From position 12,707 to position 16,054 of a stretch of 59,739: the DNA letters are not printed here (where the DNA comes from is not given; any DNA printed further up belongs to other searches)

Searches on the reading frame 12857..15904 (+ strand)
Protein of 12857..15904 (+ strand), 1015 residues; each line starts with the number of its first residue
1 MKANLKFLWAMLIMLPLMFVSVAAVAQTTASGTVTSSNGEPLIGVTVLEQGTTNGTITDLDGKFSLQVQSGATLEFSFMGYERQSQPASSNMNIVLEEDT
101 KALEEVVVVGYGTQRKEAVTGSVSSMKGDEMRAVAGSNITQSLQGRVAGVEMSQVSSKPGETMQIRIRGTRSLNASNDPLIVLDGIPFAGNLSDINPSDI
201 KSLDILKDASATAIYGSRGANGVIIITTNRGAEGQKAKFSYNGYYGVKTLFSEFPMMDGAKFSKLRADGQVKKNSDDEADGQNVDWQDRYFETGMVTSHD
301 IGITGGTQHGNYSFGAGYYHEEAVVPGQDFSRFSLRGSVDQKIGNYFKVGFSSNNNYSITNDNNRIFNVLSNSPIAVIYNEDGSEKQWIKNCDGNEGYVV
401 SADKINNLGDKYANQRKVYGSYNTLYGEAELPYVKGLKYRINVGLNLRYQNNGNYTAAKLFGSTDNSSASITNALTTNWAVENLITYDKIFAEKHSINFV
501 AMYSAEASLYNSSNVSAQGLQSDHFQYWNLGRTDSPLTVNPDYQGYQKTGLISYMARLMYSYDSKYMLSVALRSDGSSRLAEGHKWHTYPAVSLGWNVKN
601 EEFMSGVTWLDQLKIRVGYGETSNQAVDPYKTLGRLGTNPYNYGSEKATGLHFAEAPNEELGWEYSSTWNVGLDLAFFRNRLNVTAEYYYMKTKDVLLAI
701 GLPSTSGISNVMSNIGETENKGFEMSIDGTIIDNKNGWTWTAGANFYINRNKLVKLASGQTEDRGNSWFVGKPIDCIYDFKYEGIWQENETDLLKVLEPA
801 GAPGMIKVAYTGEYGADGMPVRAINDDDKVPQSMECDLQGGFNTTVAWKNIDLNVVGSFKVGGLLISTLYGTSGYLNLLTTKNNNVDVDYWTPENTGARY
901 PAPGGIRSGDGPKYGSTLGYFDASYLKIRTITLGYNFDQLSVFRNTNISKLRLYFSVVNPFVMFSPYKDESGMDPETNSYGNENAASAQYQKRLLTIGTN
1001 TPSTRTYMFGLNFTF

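Call 76: search_protein_families(library=pfam, proteins=[window:12857-15904:+], max_evalue=0.00001)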
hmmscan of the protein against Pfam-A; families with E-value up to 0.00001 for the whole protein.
window:12857-15904:+ (1015 aa): 3 families
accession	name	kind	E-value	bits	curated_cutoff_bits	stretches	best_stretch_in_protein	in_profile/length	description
PF13715.12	CarbopepD_reg_2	-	3.7e-19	69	32.2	1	31-108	2-88/88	CarboxypepD_reg-like domain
PF07715.20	Plug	-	3.8e-19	69.6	23.9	1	116-223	2-107/107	TonB-dependent Receptor Plug Domain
PF13620.12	CarboxypepD_reg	-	1.2e-08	35.6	32.3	1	31-87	3-65/82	Carboxypeptidase regulatory-like domain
